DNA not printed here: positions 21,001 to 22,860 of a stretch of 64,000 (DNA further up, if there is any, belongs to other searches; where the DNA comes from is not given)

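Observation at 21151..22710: Cobalamin-dependent (class B) radical SAM enzyme at the head of the GDP-heptose module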

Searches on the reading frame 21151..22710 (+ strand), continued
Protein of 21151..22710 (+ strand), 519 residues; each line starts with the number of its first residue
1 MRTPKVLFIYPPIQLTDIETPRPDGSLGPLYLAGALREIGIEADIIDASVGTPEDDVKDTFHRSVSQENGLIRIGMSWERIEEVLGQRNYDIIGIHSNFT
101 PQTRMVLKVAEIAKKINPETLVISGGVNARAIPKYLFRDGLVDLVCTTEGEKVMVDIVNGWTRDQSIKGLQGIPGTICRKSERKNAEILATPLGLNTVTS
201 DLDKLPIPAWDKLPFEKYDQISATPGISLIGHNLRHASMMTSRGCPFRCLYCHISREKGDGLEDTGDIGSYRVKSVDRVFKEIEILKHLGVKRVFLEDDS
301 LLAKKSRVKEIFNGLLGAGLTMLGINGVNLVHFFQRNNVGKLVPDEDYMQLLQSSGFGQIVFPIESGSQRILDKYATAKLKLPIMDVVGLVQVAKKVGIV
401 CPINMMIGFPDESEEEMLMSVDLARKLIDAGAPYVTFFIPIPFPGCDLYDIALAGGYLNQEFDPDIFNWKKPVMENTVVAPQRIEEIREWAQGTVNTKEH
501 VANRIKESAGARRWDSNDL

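Call 57: find_encoding_contigs(protein=P0003, flank=10000, max_places=1)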
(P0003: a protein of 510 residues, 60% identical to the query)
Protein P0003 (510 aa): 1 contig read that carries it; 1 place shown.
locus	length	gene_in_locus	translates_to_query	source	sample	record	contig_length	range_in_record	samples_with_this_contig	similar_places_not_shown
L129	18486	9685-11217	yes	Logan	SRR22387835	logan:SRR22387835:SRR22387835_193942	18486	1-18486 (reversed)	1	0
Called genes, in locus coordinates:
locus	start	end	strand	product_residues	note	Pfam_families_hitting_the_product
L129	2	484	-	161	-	?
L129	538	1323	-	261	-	PF00923:TAL_FSA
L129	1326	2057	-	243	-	PF00702:Hydrolase, PF13419:HAD_2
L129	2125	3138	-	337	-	PF00288:GHMP_kinases_N, PF08544:GHMP_kinases_C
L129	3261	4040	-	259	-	PF00293:NUDIX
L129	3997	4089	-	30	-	-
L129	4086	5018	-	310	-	PF00459:Inositol_P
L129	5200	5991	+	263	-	-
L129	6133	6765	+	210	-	PF13875:DUF4202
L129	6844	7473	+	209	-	PF00483:NTP_transferase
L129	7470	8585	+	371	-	PF01073:3Beta_HSD, PF01370:Epimerase, PF02719:Polysacc_synt_2 (weak), PF05368:NmrA (weak), PF07993:NAD_binding_4, PF16363:GDP_Man_Dehyd, PF01370:Epimerase, PF16363:GDP_Man_Dehyd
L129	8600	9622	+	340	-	PF01073:3Beta_HSD, PF01370:Epimerase, PF02719:Polysacc_synt_2 (faint), PF13460:NAD_binding_10 (weak), PF16363:GDP_Man_Dehyd, PF07993:NAD_binding_4 (weak), PF01370:Epimerase, PF16363:GDP_Man_Dehyd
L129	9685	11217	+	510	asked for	PF02310:B12-binding, PF04055:Radical_SAM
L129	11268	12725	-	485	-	-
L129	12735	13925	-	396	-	PF00155:Aminotran_1_2 (weak), PF01041:DegT_DnrJ_EryC1, PF01053:Cys_Met_Meta_PP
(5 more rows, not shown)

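Call 58: find_encoding_contigs(protein=P0090, flank=10000, max_places=1)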
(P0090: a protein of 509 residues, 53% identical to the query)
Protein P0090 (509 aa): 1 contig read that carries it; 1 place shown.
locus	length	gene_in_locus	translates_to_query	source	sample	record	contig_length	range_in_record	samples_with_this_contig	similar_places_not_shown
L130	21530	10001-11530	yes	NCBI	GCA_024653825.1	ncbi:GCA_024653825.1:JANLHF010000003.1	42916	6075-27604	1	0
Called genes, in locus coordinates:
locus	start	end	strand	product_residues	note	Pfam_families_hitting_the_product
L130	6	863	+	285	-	PF01370:Epimerase, PF04321:RmlD_sub_bind (weak), PF16363:GDP_Man_Dehyd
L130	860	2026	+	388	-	PF13439:Glyco_transf_4, PF13579:Glyco_trans_4_4 (weak), PF00534:Glycos_transf_1, PF20706:GT4-conflict, PF13692:Glyco_trans_1_4, PF13524:Glyco_trans_1_2 (weak)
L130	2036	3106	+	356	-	PF13439:Glyco_transf_4, PF13579:Glyco_trans_4_4, PF00534:Glycos_transf_1, PF13692:Glyco_trans_1_4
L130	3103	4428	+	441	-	PF13579:Glyco_trans_4_4, PF13439:Glyco_transf_4, PF20706:GT4-conflict, PF00534:Glycos_transf_1, PF13692:Glyco_trans_1_4, PF04138:GtrA_DPMS_TM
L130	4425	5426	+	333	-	PF13477:Glyco_trans_4_2 (weak), PF00534:Glycos_transf_1, PF13692:Glyco_trans_1_4, PF13524:Glyco_trans_1_2 (weak)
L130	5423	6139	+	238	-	-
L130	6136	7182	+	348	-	PF00534:Glycos_transf_1, PF13692:Glyco_trans_1_4, PF13524:Glyco_trans_1_2 (weak)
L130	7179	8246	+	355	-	PF13439:Glyco_transf_4 (weak), PF13524:Glyco_trans_1_2, PF13692:Glyco_trans_1_4, PF00534:Glycos_transf_1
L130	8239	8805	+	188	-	PF05175:MTS (faint), PF05401:NodS (weak), PF07021:MetW (weak), PF13489:Methyltransf_23, PF13847:Methyltransf_31, PF13649:Methyltransf_25, PF08241:Methyltransf_11, PF08242:Methyltransf_12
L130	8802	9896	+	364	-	PF13439:Glyco_transf_4 (weak), PF00534:Glycos_transf_1, PF13692:Glyco_trans_1_4, PF13524:Glyco_trans_1_2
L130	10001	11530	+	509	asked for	PF02310:B12-binding, PF04055:Radical_SAM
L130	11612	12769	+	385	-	PF01075:Glyco_transf_9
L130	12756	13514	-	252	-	PF05116:S6PP (faint), PF08282:Hydrolase_3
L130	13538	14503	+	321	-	PF00294:PfkB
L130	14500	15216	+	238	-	PF00923:TAL_FSA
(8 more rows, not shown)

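Call 62: predict_structure(alignment_id=A2)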
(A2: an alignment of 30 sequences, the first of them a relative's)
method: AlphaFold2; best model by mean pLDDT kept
length: 381 residues; sequences in the alignment: 30
mean_pLDDT: 91.7   pTM: 0.90
mean pLDDT of the five models: 91.7, 91.6, 90.6, 89.6, 89.1
residues with pLDDT >= 90: 286; 70-90: 74; 50-70: 16; < 50: 5
segments of 3 or more residues with pLDDT < 50: 1-5
pLDDT, mean of each block of 10 residues (from residue 1): 59 97 98 97 92 87 93 95 89 96 96 97 97 98 92 96 97 94 96 97 94 95 91 94 92 91 94 83 63 91 97 97 88 86 96 91 97 81 58
secondary structure, 60 per line:
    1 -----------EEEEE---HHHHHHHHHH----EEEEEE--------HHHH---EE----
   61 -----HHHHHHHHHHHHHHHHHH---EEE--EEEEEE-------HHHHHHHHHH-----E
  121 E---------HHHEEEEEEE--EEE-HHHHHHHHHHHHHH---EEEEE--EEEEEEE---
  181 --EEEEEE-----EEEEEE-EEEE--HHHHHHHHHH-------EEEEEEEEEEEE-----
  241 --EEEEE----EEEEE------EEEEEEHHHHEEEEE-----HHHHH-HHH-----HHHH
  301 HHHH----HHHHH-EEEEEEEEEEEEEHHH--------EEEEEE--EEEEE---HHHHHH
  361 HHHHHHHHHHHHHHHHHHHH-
elements in order: E12-16 H20-29 E34-39 H48-51 H66-83 E87-89 E92-97 H105-114 E134-140 E143-145 H147-160 E164-168 E171-177 E183-188 E194-199 E201-204 H207-216 E224-235 E243-247 E252-256 E263-268 H269-272 E273-277 H283-287 H297-304 H309-313 E315-327 E339-344 E347-351 H355-380

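Call 64: fold_search(model_id=the predicted structure, library=pdb)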
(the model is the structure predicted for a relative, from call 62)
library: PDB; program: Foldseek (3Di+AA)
matches with E <= 10: 1766; with E <= 0.001: 950
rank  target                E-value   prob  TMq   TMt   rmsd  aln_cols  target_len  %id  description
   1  2qcu_B                4.0e-18  1.00  0.77  0.60   3.9       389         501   14  Crystal structure of Glycerol-3-phosphate Dehydrogenase from Escherichia coli (released 2008-04-15)
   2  2qcu_A                4.5e-18  1.00  0.74  0.58   4.2       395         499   14  Crystal structure of Glycerol-3-phosphate Dehydrogenase from Escherichia coli (released 2008-04-15)
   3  4ysh_B                6.8e-18  1.00  0.70  0.73   4.5       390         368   13  Crystal structure of glycine oxidase from Geobacillus kaustophilus (released 2016-03-23)
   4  2r4e_A                1.8e-17  1.00  0.77  0.61   3.7       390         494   14  Crystal structure of Escherichia coli Glycerol-3-phosphate Dehydrogenase in complex with DHAP (released 2008-04-29)
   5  2r45_A                2.0e-17  1.00  0.76  0.60   3.9       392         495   15  Crystal structure of Escherichia coli Glycerol-3-phosphate Dehydrogenase in complex with 2-phospho-d-glyceric acid (released 2008-04-15)
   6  2rgo_A                2.7e-17  1.00  0.71  0.51   4.9       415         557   13  Structure of Alpha-Glycerophosphate Oxidase from Streptococcus sp.: A Template for the Mitochondrial Alpha-Glycerophos (released 2008-01-15)
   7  3dme_A                3.8e-17  1.00  0.72  0.75   4.5       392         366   16  Crystal structure of conserved exported protein from Bordetella pertussis. NorthEast Structural Genomics target BeR141 (released 2008-08-26)
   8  1y56_B                4.8e-17  1.00  0.72  0.74   4.1       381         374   15  Crystal structure of L-proline dehydrogenase from P.horikoshii (released 2005-07-26)
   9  2rgo_B                4.8e-17  1.00  0.72  0.54   4.6       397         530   12  Structure of Alpha-Glycerophosphate Oxidase from Streptococcus sp.: A Template for the Mitochondrial Alpha-Glycerophos (released 2008-01-15)
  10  2r4j_B                6.9e-17  1.00  0.75  0.59   4.1       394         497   15  Crystal structure of Escherichia coli SeMet substituted Glycerol-3-phosphate Dehydrogenase in complex with DHAP (released 2008-06-03)
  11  2rgh                  1.1e-16  1.00  0.75  0.54   4.5       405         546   13  Structure of Alpha-Glycerophosphate Oxidase from Streptococcus sp.: A Template for the Mitochondrial Alpha-Glycerophosph (released 2008-01-15)
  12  9a53_A                1.1e-16  1.00  0.73  0.52   4.6       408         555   15  Integrative model of GLPD-ATPF by crosslinking MS and deep learning (released 2024-09-18)
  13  9dm1_A                2.0e-16  1.00  0.67  0.54   7.1       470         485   12  Mycobacterial supercomplex malate:quinone oxidoreductase assembly (released 2024-10-23)
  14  7cyx_A                2.8e-16  1.00  0.71  0.74   4.1       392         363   17  Crystal strcuture of Glycine oxidase from Bacillus cereus ATCC 14579 (released 2020-10-14)
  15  4ysh_A                3.2e-16  1.00  0.68  0.69   5.0       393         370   12  Crystal structure of glycine oxidase from Geobacillus kaustophilus (released 2016-03-23)
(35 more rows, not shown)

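Call 67: search_protein_families(library=ncbifam, alignment_id=A1, max_evalue=1e-10)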
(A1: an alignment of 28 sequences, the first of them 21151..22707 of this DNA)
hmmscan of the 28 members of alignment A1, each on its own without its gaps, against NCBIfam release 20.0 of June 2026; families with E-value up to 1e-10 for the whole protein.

A. member 1, window:21151-22707:+ (519 aa): 13 families
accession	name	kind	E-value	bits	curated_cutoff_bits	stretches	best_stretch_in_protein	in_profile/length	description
NF038361.1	rSAM_Sden_1168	equivalog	1.2e-36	126.4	575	1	2-461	61-482/560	Sden_1168 family B12-binding radical SAM P-methyltransferase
TIGR03471.1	HpnJ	equivalog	1.6e-22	80.1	577.6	1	83-461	61-396/472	hopanoid biosynthesis associated radical SAM protein HpnJ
NF050148.1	rSAM_ApyD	equivalog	2.2e-20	72.6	750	1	103-450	87-391/645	RiPP biosynthesis radical SAM protein ApyD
TIGR02026.1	BchE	equivalog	1.8e-19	70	481.35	1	77-484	51-416/497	magnesium-protoporphyrin IX monomethyl ester anaerobic oxidative cyclase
TIGR04479.1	bcpD_PhpK_rSAM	subfamily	3.3e-19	68.6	600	1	236-424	241-406/504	PhpK family radical SAM P-methyltransferase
TIGR04013.1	B12_SAM_MJ_1487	hypoth_equivalog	4.2e-19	68.6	251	0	359-449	268-354/382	TIGR04013 family B12-binding domain/radical SAM domain-containing protein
TIGR04014.1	B12_SAM_MJ_0865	equivalog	2.1e-15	56.5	360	1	239-452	163-358/434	methyl-coenzyme M reductase glutamine C-methyltransferase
TIGR03975.1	rSAM_ocin_1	subfamily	8.9e-14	50.9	281.85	1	81-423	120-426/606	RiPP maturation radical SAM C-methyltransferase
NF033712.0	B12_rSAM_KedN5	subfamily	9.9e-14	50.5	700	1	80-298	53-248/624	KedN5 family methylcobalamin-dependent radical SAM C-methyltransferase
TIGR04072.2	rSAM_ladder_B12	equivalog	1.9e-12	46.5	360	0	237-461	181-381/443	lipid biosynthesis B12-binding/radical SAM protein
TIGR04190.1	B12_SAM_Ta0216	equivalog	5.8e-12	45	500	1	83-450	73-424/554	TIGR04190 family B12-binding domain/radical SAM domain protein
TIGR04367.1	HpnR_B12_rSAM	equivalog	2e-11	43.1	650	0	84-417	55-342/490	hopanoid C-3 methylase HpnR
NF033070.1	rSAM_AprD4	equivalog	5.7e-11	42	500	0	167-485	142-421/456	AprD4 family radical SAM diol-dehydratase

B. families by the number of members that match (of 28 scanned): 18 families
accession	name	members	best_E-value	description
NF038361.1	rSAM_Sden_1168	28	7.2e-50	Sden_1168 family B12-binding radical SAM P-methyltransferase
TIGR03471.1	HpnJ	28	1e-32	hopanoid biosynthesis associated radical SAM protein HpnJ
TIGR02026.1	BchE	28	1.4e-31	magnesium-protoporphyrin IX monomethyl ester anaerobic oxidative cyclase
TIGR04013.1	B12_SAM_MJ_1487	28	7.1e-27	TIGR04013 family B12-binding domain/radical SAM domain-containing protein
NF050148.1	rSAM_ApyD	28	4.1e-26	RiPP biosynthesis radical SAM protein ApyD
TIGR03975.1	rSAM_ocin_1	28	3.5e-25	RiPP maturation radical SAM C-methyltransferase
TIGR04479.1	bcpD_PhpK_rSAM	28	4.9e-24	PhpK family radical SAM P-methyltransferase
TIGR04014.1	B12_SAM_MJ_0865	28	5.5e-19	methyl-coenzyme M reductase glutamine C-methyltransferase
TIGR04072.2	rSAM_ladder_B12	27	3.1e-19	lipid biosynthesis B12-binding/radical SAM protein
TIGR04190.1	B12_SAM_Ta0216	26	1.2e-20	TIGR04190 family B12-binding domain/radical SAM domain protein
NF033712.0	B12_rSAM_KedN5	22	9.3e-18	KedN5 family methylcobalamin-dependent radical SAM C-methyltransferase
TIGR04295.1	B12_rSAM_oligo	20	2.9e-18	TIGR04295 family B12-binding domain-containing radical SAM protein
NF033070.1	rSAM_AprD4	19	1.5e-17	AprD4 family radical SAM diol-dehydratase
TIGR04367.1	HpnR_B12_rSAM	13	2.1e-16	hopanoid C-3 methylase HpnR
TIGR04428.1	B12_rSAM_trp_MT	11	6.3e-17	tryptophan 2-C-methyltransferase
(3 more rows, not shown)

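Call 83: search_protein_representatives(protein=window:21151-22707:+)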
Query: 519 residues. Proteins with E-value up to 0.001 (for the whole library): 21547; up to 1e-10: 7967; up to 1e-30: 194. The best 150 are listed.
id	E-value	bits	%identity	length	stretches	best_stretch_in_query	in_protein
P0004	5.1e-207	704.9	63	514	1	1-515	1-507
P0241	1.2e-127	443.0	47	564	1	3-500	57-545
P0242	8.6e-123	427.0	46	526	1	3-516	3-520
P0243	1.2e-121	423.2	45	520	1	4-505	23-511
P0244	3.3e-118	411.9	50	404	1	105-509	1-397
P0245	4.4e-118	411.4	46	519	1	14-510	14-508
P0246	2.1e-113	396.0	43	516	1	2-491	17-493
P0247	6.0e-110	384.6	41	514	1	2-503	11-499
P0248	2.3e-108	379.4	53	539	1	171-517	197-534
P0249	2.3e-108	379.4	41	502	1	1-505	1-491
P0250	1.2e-101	357.2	43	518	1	2-472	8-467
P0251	6.3e-100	351.5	43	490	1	6-506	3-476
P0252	3.5e-95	335.9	53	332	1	1-335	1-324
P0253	7.3e-95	334.8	43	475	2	198-510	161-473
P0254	1.2e-87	311.0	40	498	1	5-495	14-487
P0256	1.6e-82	294.1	37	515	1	18-495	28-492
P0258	1.1e-76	274.8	35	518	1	4-469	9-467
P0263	2.5e-63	230.8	35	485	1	1-504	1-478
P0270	7.6e-50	186.3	32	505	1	4-489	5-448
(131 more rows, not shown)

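Call 84: list_cluster_members(proteins=[P0241, P0242, P0243, P0245, P0246, P0249, P0256, P0258, P0263, P0270])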
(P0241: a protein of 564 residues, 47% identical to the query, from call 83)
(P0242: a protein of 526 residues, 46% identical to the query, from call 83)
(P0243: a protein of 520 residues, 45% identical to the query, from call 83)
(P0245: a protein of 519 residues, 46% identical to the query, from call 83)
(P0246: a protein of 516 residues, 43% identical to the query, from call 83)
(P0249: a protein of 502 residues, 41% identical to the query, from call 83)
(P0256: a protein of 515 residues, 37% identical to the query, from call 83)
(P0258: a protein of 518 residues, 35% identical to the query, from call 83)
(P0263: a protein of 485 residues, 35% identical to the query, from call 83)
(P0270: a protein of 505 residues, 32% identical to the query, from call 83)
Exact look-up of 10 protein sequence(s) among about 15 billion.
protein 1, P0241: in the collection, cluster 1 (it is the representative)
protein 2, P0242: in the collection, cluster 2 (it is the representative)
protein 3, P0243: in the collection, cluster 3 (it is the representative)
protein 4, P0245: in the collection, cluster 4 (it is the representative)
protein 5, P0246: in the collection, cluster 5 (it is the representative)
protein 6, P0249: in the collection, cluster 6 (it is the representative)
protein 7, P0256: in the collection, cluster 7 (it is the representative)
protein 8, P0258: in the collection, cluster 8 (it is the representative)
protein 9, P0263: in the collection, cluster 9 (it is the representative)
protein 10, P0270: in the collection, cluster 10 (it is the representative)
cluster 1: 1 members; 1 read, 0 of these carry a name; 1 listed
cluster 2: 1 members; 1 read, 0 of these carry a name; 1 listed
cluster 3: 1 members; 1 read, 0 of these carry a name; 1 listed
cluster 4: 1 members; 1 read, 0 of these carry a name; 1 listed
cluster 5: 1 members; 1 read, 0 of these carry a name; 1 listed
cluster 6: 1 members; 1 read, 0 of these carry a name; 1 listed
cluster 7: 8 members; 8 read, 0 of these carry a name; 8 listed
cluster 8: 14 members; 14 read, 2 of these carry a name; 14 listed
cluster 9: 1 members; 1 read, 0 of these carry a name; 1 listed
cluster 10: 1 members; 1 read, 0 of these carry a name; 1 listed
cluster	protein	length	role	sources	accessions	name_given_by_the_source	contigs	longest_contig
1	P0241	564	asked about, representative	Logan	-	-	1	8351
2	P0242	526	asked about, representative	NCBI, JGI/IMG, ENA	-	-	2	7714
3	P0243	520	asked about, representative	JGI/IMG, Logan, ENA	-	-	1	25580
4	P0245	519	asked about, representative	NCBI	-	-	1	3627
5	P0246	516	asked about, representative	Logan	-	-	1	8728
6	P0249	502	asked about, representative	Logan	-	-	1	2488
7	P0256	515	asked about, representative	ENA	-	-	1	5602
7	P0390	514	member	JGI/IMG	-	-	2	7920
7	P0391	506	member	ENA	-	-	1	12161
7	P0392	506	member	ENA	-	-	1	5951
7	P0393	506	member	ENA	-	-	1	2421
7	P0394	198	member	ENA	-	-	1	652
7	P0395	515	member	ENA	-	-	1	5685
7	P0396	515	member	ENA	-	-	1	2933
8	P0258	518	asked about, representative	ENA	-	-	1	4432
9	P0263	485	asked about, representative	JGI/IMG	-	-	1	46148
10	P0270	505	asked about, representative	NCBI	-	-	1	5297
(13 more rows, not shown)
